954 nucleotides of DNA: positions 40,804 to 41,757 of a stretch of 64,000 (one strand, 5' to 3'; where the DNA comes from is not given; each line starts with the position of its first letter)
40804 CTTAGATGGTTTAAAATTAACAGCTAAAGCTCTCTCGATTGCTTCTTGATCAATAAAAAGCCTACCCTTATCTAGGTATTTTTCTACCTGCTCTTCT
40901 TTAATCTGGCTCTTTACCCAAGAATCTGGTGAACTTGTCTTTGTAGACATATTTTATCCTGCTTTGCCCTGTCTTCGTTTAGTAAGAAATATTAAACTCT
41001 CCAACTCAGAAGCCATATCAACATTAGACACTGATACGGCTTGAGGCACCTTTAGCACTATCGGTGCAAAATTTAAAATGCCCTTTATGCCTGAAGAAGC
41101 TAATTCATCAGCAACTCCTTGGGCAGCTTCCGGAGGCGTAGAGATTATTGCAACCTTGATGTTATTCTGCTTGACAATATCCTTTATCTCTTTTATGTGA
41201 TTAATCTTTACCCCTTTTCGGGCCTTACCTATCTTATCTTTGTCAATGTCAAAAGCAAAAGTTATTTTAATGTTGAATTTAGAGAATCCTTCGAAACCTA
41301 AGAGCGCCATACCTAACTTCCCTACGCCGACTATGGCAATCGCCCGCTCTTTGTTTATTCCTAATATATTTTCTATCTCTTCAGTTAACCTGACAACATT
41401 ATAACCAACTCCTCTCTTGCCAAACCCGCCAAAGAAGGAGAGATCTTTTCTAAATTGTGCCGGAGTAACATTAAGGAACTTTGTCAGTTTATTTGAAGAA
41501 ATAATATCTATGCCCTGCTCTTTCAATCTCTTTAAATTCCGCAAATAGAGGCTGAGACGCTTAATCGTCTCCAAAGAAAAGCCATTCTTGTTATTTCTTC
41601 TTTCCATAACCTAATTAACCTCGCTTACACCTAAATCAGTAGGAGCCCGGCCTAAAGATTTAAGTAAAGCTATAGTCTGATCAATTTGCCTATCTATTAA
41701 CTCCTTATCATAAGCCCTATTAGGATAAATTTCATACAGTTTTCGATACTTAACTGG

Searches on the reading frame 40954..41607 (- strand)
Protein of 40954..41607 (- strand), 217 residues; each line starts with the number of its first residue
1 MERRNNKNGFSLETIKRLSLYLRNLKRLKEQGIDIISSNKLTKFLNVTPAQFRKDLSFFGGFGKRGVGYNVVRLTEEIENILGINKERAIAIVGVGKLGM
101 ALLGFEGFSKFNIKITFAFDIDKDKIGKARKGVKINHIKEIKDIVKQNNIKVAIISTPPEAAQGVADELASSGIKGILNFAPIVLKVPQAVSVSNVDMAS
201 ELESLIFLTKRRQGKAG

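Call 6: search_protein_families(library=pfam, proteins=[window:40954-41607:-])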
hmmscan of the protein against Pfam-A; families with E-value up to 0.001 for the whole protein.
window:40954-41607:- (217 aa): 4 families
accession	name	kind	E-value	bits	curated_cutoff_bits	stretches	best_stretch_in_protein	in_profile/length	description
PF02629.25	CoA_binding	-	3.5e-21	76.2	22.3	1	85-182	1-96/97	CoA binding domain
PF06971.19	Put_DNA-bind_N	-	2.5e-17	63.1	27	1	12-57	4-49/49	Putative DNA-binding protein N-terminus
PF01408.29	GFO_IDH_MocA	-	1.8e-05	25.9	24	1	90-192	3-104/120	Oxidoreductase family, NAD-binding Rossmann fold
PF03807.23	F420_oxidored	-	0.00078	20.4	21.6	0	90-171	2-80/94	NADP oxidoreductase coenzyme F420-dependent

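Call 21: search_solved_structures(query=window:40954-41607:-, show_alignments=2)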
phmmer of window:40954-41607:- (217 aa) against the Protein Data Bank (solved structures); distinct sequences matched with E-value up to 0.001: 8.
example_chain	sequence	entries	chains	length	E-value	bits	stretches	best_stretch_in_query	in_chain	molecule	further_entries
1xcb_A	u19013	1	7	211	1.2e-46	162.4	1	14-208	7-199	Redox-sensing transcriptional repressor rex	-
3ikt_A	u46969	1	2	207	1.2e-46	162.3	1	14-207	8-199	Redox-sensing transcriptional repressor rex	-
2dt5_A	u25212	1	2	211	3.1e-46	161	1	14-208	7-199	AT-rich DNA-binding protein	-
3ikv_A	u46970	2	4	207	3.3e-46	160.9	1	14-207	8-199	Redox-sensing transcriptional repressor rex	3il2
5zz5_A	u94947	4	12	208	6.6e-45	156.7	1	15-212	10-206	Redox-sensing transcriptional repressor Rex | Redox-sensing transcriptional repressor Rex 1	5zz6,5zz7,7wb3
2vt2_A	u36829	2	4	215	6.9e-40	140.3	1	12-211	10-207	REDOX-SENSING TRANSCRIPTIONAL REPRESSOR REX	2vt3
3keo_A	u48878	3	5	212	2.4e-38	135.2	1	13-210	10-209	Redox-sensing transcriptional repressor rex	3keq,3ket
3wg9_A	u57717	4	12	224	1.8e-37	132.4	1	7-205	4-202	Redox-sensing transcriptional repressor rex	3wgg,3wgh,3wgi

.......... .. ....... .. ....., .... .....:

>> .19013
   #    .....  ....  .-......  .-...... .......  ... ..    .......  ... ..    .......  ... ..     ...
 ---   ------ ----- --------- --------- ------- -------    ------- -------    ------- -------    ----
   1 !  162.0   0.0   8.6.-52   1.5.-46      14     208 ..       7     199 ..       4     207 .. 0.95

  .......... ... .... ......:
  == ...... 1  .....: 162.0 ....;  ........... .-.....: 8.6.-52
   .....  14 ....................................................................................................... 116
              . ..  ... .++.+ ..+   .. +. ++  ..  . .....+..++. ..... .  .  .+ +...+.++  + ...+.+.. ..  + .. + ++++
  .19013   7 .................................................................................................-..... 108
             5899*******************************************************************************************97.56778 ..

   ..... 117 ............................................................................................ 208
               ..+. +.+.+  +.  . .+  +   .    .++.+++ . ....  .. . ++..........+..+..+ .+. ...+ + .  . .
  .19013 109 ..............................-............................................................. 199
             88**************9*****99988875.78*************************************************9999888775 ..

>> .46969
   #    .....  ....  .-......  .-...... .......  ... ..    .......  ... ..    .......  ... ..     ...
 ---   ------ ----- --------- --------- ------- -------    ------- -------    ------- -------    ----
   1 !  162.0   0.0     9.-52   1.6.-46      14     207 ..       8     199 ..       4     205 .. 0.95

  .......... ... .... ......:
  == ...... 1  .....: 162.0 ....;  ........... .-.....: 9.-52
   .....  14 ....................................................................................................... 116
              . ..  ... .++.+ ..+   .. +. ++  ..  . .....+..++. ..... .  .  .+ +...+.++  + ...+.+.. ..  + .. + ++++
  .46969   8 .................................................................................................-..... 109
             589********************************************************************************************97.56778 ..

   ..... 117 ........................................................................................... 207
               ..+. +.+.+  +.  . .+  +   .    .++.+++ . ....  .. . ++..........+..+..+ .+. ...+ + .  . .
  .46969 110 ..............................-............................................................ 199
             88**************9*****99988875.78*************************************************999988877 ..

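Call 27: find_homologous_proteins(query=window:40954-41607:-, max_evalue=1e-40)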
Query window:40954-41607:- (217 aa): 498 proteins with E <= 1e-40 among 1206 candidates; the best 120 are listed.
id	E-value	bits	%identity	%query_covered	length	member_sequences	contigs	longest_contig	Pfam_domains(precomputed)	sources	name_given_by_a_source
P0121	3.2e-124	430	95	100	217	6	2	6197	PF02629.26,PF06971.20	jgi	-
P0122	2.0e-122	424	92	100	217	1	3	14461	PF02629.26,PF06971.20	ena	-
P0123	3.2e-121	421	91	100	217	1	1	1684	PF02629.26,PF06971.20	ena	-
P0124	8.8e-115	400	87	100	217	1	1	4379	PF02629.26,PF06971.20,PF01408.29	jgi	-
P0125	5.7e-111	387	85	100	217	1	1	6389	PF02629.26,PF06971.20,PF01408.29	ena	-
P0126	1.1e-109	383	82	100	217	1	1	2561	PF02629.26,PF06971.20,PF01408.29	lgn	-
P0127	1.3e-109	383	82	100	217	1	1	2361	PF02629.26,PF06971.20,PF01408.29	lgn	-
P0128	1.7e-109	382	83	99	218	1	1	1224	PF02629.26,PF06971.20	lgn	-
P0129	5.0e-109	381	82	100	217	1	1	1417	PF02629.26,PF06971.20,PF01408.29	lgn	-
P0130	3.4e-105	368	81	100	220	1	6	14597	PF02629.26,PF06971.20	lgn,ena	-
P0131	4.1e-105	368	81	100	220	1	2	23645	PF02629.26,PF06971.20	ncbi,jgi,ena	-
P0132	7.8e-103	361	78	99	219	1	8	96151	PF02629.26,PF06971.20,PF01408.29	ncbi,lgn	-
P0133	4.8e-102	358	78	99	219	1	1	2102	PF02629.26,PF06971.20,PF01408.29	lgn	-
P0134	3.0e-101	355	77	100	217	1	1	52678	PF02629.26,PF06971.20,PF01408.29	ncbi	ncbi:MAG: redox-sensing transcriptional repressor Rex [Candidatus Omnitrophota bacterium]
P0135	4.1e-97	342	75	97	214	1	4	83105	PF02629.26,PF06971.20,PF01408.29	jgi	-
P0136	1.4e-96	340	77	98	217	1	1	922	PF02629.26,PF06971.20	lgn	-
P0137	4.7e-94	332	74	98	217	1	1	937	PF02629.26,PF06971.20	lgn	-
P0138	8.1e-94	331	75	98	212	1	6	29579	PF02629.26,PF06971.20,PF01408.29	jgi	-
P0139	1.4e-93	330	75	98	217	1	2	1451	PF02629.26,PF06971.20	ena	-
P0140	2.8e-93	329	74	96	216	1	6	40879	PF02629.26,PF06971.20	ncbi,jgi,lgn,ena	-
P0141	2.8e-93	329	72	97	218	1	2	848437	PF02629.26,PF06971.20,PF01408.29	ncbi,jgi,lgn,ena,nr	ncbi:MAG: redox-sensing transcriptional repressor Rex [Candidatus Omnitrophica bacterium]|nr:redox-s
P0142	7.2e-93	328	72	98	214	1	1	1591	PF02629.26,PF06971.20,PF01408.29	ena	-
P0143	8.5e-93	328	76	94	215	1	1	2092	PF02629.26,PF06971.20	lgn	-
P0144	1.7e-92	327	72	98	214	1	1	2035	PF02629.26,PF06971.20,PF01408.29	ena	-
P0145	3.2e-92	326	74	98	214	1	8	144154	PF02629.26,PF06971.20,PF01408.29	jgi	-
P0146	2.3e-90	320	81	86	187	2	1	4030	PF02629.26,PF06971.20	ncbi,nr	ncbi:MAG: redox-sensing transcriptional repressor Rex, partial [Candidatus Omnitrophica bacterium]|n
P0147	2.7e-90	320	71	95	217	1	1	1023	PF02629.26,PF06971.20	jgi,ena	-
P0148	1.1e-89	318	73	98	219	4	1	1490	PF02629.26,PF06971.20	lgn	-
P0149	1.3e-89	317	71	98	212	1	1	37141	PF02629.26,PF06971.20,PF01408.29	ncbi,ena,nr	ncbi:MAG: redox-sensing transcriptional repressor Rex [Omnitrophica bacterium]|nr:redox-sensing tran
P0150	1.9e-89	317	68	99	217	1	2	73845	PF02629.26,PF06971.20,PF01408.29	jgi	-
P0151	1.9e-89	317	73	91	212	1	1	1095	PF02629.26,PF06971.20,PF01408.29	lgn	-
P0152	2.9e-89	316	73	94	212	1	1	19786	PF02629.26,PF06971.20,PF01408.29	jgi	jgi:redox-sensing transcriptional repressor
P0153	3.6e-89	316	70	96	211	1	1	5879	PF02629.26,PF06971.20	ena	-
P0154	1.6e-88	314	70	97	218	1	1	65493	PF02629.26,PF06971.20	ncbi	ncbi:MAG: redox-sensing transcriptional repressor Rex [Candidatus Omnitrophota bacterium]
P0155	6.6e-88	312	71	98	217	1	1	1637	PF02629.26,PF06971.20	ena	-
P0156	6.7e-88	312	68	99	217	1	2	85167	PF02629.26,PF06971.20,PF01408.29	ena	-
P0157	7.4e-88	312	71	95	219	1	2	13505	PF02629.26,PF06971.20,PF01408.29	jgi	jgi:redox-sensing transcriptional repressor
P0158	1.5e-87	311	70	97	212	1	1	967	PF02629.26,PF06971.20,PF01408.29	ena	-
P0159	4.6e-87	309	70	95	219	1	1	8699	PF02629.26,PF06971.20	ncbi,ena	-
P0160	1.6e-86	307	69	98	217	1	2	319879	PF02629.26,PF06971.20,PF01408.29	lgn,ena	-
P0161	6.2e-86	305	67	96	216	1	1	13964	PF02629.26,PF06971.20,PF01408.29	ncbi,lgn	-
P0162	1.3e-85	304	69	98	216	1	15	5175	PF02629.26,PF06971.20,PF01408.29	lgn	-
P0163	1.3e-85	304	68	95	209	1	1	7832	PF02629.26,PF06971.20,PF01408.29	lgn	-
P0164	1.4e-85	304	72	93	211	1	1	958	PF02629.26,PF06971.20,PF01408.29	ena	-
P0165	1.8e-85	304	71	96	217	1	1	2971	PF02629.26,PF06971.20,PF01408.29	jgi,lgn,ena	-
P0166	2.0e-85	304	70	96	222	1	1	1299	PF02629.26,PF06971.20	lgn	-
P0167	2.8e-85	303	67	95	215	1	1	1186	PF02629.26,PF06971.20,PF01408.29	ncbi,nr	ncbi:MAG: redox-sensing transcriptional repressor Rex [Candidatus Omnitrophica bacterium]|nr:redox-s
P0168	5.2e-85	302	67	98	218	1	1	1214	PF02629.26,PF06971.20,PF01408.29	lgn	-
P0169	5.8e-85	302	66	98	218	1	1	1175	PF02629.26,PF06971.20,PF01408.29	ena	-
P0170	2.6e-84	300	68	95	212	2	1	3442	PF02629.26,PF06971.20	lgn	-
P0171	3.4e-84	300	67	95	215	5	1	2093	PF02629.26,PF06971.20,PF01408.29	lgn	-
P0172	4.8e-84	299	67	98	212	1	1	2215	PF02629.26,PF06971.20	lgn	-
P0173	7.8e-84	298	70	97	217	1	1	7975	PF02629.26,PF06971.20,PF01408.29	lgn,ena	-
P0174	1.2e-83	298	73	94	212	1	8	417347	PF02629.26,PF06971.20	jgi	-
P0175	1.2e-83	298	69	93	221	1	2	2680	PF02629.26,PF06971.20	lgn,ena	-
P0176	1.2e-83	298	67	98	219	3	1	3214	PF02629.26,PF06971.20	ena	-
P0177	1.6e-83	298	67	97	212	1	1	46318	PF02629.26,PF06971.20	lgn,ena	-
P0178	2.6e-83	297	64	99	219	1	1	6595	PF02629.26,PF06971.20,PF01408.29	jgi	-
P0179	5.2e-83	296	70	90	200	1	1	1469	PF02629.26,PF06971.20,PF01408.29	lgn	-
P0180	5.9e-83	296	71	96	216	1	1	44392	PF02629.26,PF06971.20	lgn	-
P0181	1.1e-82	295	65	97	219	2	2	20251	PF02629.26,PF06971.20,PF01408.29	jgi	-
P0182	1.2e-82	295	67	95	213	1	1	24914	PF02629.26,PF06971.20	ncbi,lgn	-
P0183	1.3e-82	295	65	99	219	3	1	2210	PF02629.26,PF06971.20,PF01408.29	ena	-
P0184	1.5e-82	294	67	97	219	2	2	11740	PF02629.26,PF06971.20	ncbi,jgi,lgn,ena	-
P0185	2.0e-82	294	64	97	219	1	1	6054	PF02629.26,PF06971.20,PF01408.29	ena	-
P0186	2.3e-82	294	66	94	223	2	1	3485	PF02629.26,PF06971.20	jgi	jgi:redox-sensing transcriptional repressor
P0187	3.6e-82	293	65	94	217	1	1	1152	PF02629.26,PF06971.20,PF01408.29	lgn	-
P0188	4.3e-82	293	64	99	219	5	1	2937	PF02629.26,PF06971.20,PF01408.29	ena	-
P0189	6.3e-82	292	65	97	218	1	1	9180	PF02629.26,PF06971.20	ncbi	ncbi:MAG: redox-sensing transcriptional repressor Rex [Candidatus Omnitrophota bacterium]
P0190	7.6e-82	292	63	100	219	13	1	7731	PF02629.26,PF06971.20,PF01408.29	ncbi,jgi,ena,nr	ncbi:MAG: redox-sensing transcriptional repressor Rex [Candidatus Omnitrophota bacterium]|nr:MAG: re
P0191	2.0e-81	291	64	97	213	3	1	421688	PF02629.26,PF06971.20,PF01408.29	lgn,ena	-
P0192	2.2e-81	291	69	94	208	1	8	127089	PF02629.26,PF06971.20,PF01408.29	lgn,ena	-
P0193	6.8e-81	289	66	94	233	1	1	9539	PF02629.26,PF06971.20,PF01408.29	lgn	-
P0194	7.7e-81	289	66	94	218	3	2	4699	PF02629.26,PF06971.20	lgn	-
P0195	1.2e-80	288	65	97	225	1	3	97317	PF02629.26,PF06971.20,PF01408.29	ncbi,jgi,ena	-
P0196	1.4e-80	288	67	93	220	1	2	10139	PF02629.26,PF06971.20,PF01408.29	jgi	jgi:redox-sensing transcriptional repressor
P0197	2.3e-79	284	65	95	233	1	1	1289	PF02629.26,PF06971.20,PF01408.29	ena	-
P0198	2.5e-79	284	64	96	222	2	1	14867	PF02629.26,PF06971.20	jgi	jgi:redox-sensing transcriptional repressor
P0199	2.8e-79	284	64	93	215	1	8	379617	PF02629.26,PF06971.20,PF01408.29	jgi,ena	-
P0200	6.0e-79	283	64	95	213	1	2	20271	PF02629.26,PF06971.20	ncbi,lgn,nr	ncbi:MAG: redox-sensing transcriptional repressor Rex [Candidatus Omnitrophica bacterium]|nr:redox-s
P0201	6.3e-79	282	63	96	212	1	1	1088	PF02629.26,PF06971.20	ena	-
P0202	7.6e-79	282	63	97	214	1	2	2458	PF02629.26,PF06971.20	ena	-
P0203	1.1e-78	282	63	97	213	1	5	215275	PF02629.26,PF06971.20,PF01408.29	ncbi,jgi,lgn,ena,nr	ncbi:MAG: redox-sensing transcriptional repressor Rex [Candidatus Omnitrophica bacterium]|nr:redox-s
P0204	1.1e-78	282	63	96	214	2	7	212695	PF02629.26,PF06971.20,PF01408.29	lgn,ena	-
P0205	1.2e-78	282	65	95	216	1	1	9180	PF02629.26,PF06971.20,PF01408.29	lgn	-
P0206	2.9e-78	280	65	95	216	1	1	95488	PF02629.26,PF06971.20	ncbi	ncbi:MAG: redox-sensing transcriptional repressor Rex [Candidatus Omnitrophota bacterium]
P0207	3.0e-78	280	67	95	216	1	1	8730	PF02629.26,PF06971.20,PF01408.29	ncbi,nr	ncbi:MAG: redox-sensing transcriptional repressor Rex [Candidatus Omnitrophica bacterium]|nr:redox-s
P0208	1.8e-77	278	68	89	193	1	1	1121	PF02629.26,PF06971.20,PF01408.29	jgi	jgi:redox-sensing transcriptional repressor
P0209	3.2e-77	277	59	97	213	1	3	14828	PF02629.26,PF06971.20,PF01408.29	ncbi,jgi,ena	-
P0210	5.6e-77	276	63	97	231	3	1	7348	PF02629.26,PF06971.20,PF01408.29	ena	-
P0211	7.7e-77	276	61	97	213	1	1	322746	PF02629.26,PF06971.20,PF01408.29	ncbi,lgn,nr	ncbi:MAG: redox-sensing transcriptional repressor Rex [Candidatus Omnitrophica bacterium]|nr:redox-s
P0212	1.2e-76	275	62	97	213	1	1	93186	PF02629.26,PF06971.20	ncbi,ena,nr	ncbi:MAG: redox-sensing transcriptional repressor Rex [Candidatus Omnitrophica bacterium]|nr:redox-s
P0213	4.2e-76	273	63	94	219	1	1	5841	PF02629.26,PF06971.20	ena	-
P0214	8.5e-76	272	66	97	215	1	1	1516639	PF02629.26,PF06971.20,PF01408.29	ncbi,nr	ncbi:MAG: redox-sensing transcriptional repressor Rex [Candidatus Omnitrophota bacterium]|nr:MAG: re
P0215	1.5e-75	271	60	97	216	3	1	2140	PF02629.26,PF06971.20,PF01408.29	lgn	-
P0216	1.6e-75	271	60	98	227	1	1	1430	PF02629.26,PF06971.20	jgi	jgi:redox-sensing transcriptional repressor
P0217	1.6e-75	271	63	93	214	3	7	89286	PF02629.26,PF06971.20,PF01408.29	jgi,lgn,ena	jgi:redox-sensing transcriptional repressor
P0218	1.8e-75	271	60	95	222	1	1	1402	PF02629.26,PF06971.20,PF01408.29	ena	-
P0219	2.5e-75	271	61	97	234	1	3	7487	PF02629.26,PF06971.20,PF01408.29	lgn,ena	-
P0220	2.9e-75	271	60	97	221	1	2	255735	PF02629.26,PF06971.20,PF01408.29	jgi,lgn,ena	-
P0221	3.5e-75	270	62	94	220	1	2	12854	PF02629.26,PF06971.20,PF01408.29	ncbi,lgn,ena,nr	ncbi:MAG: redox-sensing transcriptional repressor Rex [Candidatus Omnitrophica bacterium]|nr:redox-s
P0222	4.3e-75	270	63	94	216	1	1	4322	PF02629.26,PF06971.20,PF01408.29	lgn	-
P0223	6.2e-75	269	62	95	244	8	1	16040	PF02629.26,PF06971.20,PF01408.29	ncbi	-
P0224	7.2e-75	269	62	93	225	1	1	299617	PF02629.26,PF06971.20,PF01408.29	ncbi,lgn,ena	-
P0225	1.8e-74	268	61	96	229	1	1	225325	PF02629.26,PF06971.20,PF01408.29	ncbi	-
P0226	1.9e-74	268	64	94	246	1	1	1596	PF02629.26,PF06971.20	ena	-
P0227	2.0e-74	268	62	95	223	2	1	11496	PF02629.26,PF06971.20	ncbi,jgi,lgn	-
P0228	3.3e-74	267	64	93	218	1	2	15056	PF02629.26,PF06971.20,PF01408.29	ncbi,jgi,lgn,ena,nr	ncbi:MAG: redox-sensing transcriptional repressor Rex [Candidatus Omnitrophota bacterium]|nr:redox-s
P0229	4.1e-74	267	61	95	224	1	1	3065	PF02629.26,PF06971.20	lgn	-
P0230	4.5e-74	267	61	95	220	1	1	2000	PF02629.26,PF06971.20,PF01408.29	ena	-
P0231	5.6e-74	266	59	94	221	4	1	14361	PF02629.26,PF06971.20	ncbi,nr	ncbi:MAG: redox-sensing transcriptional repressor Rex [Candidatus Omnitrophota bacterium]|nr:MAG: re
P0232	1.1e-73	265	62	90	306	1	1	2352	PF02629.26,PF06971.20,PF00294.30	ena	-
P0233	2.5e-73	264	61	96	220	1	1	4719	PF02629.26,PF06971.20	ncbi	-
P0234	8.4e-73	262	62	93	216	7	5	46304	PF02629.26,PF06971.20,PF01408.29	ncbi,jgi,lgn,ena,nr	ncbi:MAG: redox-sensing transcriptional repressor Rex [Candidatus Omnitrophica bacterium]|nr:redox-s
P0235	1.1e-72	262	63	94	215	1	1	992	PF02629.26,PF06971.20,PF01408.29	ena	-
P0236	1.4e-72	262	58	97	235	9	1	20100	PF02629.26,PF06971.20,PF01408.29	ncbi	-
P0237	1.6e-72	262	58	97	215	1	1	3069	PF02629.26,PF06971.20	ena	-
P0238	2.1e-72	261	60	95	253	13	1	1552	PF02629.26,PF06971.20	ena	-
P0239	2.4e-72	261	62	95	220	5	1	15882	PF02629.26,PF06971.20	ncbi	ncbi:MAG: redox-sensing transcriptional repressor Rex [Candidatus Omnitrophota bacterium]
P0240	8.9e-72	259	63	92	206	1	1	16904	PF02629.26,PF06971.20,PF01408.29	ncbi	-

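Call 28: find_encoding_contigs(protein=P0145, flank=10000, max_places=2)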
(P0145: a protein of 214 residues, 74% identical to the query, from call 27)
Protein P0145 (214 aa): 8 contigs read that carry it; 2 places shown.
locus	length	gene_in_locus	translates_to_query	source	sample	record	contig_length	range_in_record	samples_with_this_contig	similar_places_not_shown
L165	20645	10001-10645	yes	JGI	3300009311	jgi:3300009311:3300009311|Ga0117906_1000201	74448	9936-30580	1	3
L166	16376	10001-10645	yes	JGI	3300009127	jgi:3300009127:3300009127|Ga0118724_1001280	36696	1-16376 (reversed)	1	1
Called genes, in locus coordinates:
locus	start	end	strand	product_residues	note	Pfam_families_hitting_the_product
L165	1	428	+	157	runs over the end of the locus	PF00329:Complex1_30kDa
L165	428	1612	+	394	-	PF00374:NiFeSe_Hases, PF00346:Complex1_49kDa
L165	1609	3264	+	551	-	PF00361:Proton_antipo_M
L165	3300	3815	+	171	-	PF13244:MbhD, PF20501:MbhE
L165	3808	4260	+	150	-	PF04039:MnhB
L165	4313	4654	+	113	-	PF00420:Oxidored_q2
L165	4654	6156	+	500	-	PF00662:Proton_antipo_N, PF10125:NADHdeh_related, PF00361:Proton_antipo_M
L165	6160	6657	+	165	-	PF01899:MNHE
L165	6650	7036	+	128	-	PF04066:MrpF_PhaF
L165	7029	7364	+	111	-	PF03334:PhaG_MnhG_YufB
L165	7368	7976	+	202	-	PF14697:Fer4_21 (weak), PF00037:Fer4 (weak), PF12838:Fer4_7, PF13237:Fer4_10 (weak), PF13187:Fer4_9 (weak)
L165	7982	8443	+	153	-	PF01750:HycI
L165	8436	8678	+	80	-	PF01155:HypA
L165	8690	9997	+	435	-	PF01455:HupF_HypC, PF04055:Radical_SAM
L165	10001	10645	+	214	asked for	PF06971:Put_DNA-bind_N, PF02629:CoA_binding, PF01408:GFO_IDH_MocA (faint)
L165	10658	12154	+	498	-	PF04055:Radical_SAM, PF06968:BATS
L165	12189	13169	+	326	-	PF00248:Aldo_ket_red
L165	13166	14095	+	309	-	PF01073:3Beta_HSD, PF01370:Epimerase, PF02719:Polysacc_synt_2, PF04321:RmlD_sub_bind, PF05368:NmrA, PF07993:NAD_binding_4, PF13460:NAD_binding_10, PF16363:GDP_Man_Dehyd, +3 more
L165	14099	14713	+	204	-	PF00702:Hydrolase, PF13419:HAD_2 (weak)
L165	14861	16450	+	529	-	PF03781:FGE-sulfatase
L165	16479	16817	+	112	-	PF22296:bAvd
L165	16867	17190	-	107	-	-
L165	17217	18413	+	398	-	PF00078:RVT_1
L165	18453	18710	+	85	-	-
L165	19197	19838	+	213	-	PF12686:DUF3800 (weak)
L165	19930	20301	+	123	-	-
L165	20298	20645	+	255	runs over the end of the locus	PF00565:SNase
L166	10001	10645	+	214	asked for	PF06971:Put_DNA-bind_N, PF02629:CoA_binding, PF01408:GFO_IDH_MocA (faint)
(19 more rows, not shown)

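Call 29: find_encoding_contigs(protein=P0141, flank=10000, max_places=2)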
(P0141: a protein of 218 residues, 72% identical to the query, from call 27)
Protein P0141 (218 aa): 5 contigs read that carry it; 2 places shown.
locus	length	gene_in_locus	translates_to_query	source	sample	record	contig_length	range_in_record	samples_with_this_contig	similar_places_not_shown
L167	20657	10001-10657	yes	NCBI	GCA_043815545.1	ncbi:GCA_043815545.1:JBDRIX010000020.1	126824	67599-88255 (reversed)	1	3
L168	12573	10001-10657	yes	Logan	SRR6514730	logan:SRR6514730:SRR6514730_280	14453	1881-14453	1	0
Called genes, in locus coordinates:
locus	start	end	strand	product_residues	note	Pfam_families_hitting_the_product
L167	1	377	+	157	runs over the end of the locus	PF00329:Complex1_30kDa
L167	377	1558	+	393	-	PF00374:NiFeSe_Hases, PF00346:Complex1_49kDa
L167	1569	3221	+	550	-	PF00361:Proton_antipo_M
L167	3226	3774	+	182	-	PF13244:MbhD, PF20501:MbhE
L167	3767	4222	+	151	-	PF04039:MnhB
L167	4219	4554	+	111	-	PF00420:Oxidored_q2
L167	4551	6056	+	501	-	PF00662:Proton_antipo_N, PF10125:NADHdeh_related, PF00361:Proton_antipo_M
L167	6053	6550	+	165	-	PF01899:MNHE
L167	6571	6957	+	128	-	PF04066:MrpF_PhaF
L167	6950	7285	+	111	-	PF03334:PhaG_MnhG_YufB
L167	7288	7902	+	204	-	PF12837:Fer4_6 (weak), PF13237:Fer4_10, PF00037:Fer4, PF12838:Fer4_7, PF13187:Fer4_9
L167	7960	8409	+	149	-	PF01750:HycI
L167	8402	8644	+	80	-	PF01155:HypA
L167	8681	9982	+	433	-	PF01455:HupF_HypC, PF04055:Radical_SAM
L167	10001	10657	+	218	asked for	PF06971:Put_DNA-bind_N, PF01408:GFO_IDH_MocA (faint), PF02629:CoA_binding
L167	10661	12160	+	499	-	PF04055:Radical_SAM, PF06968:BATS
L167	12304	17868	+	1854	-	PF25174:Beta-prop_THOC3 (faint), PF21783:YNCE (faint), PF25023:TEN_YD-shell, PF05593:RHS_repeat, PF25023:TEN_YD-shell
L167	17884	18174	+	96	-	-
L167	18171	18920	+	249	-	PF27667:YdcC (faint), PF03548:LolA (faint)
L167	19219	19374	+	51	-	-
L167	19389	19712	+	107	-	-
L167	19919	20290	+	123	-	PF05593:RHS_repeat (faint), PF25023:TEN_YD-shell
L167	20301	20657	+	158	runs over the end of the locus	PF00210:Ferritin, PF02915:Rubrerythrin, PF03232:COQ7 (faint), PF13668:Ferritin_2 (faint)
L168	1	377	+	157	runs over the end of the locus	PF00329:Complex1_30kDa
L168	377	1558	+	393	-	PF00374:NiFeSe_Hases, PF00346:Complex1_49kDa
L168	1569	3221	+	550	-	PF00361:Proton_antipo_M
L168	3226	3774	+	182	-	PF13244:MbhD, PF20501:MbhE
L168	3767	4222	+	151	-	PF04039:MnhB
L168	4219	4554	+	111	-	PF00420:Oxidored_q2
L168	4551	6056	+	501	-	PF00662:Proton_antipo_N, PF10125:NADHdeh_related, PF00361:Proton_antipo_M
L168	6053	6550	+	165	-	PF01899:MNHE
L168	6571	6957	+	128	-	PF04066:MrpF_PhaF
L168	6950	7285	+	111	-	PF03334:PhaG_MnhG_YufB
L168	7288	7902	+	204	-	PF12837:Fer4_6 (weak), PF13237:Fer4_10, PF00037:Fer4, PF12838:Fer4_7, PF13187:Fer4_9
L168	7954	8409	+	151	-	PF01750:HycI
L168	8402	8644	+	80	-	PF01155:HypA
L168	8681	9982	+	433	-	PF01455:HupF_HypC, PF04055:Radical_SAM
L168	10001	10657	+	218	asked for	PF06971:Put_DNA-bind_N, PF01408:GFO_IDH_MocA (faint), PF02629:CoA_binding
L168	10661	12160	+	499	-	PF04055:Radical_SAM, PF06968:BATS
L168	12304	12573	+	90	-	?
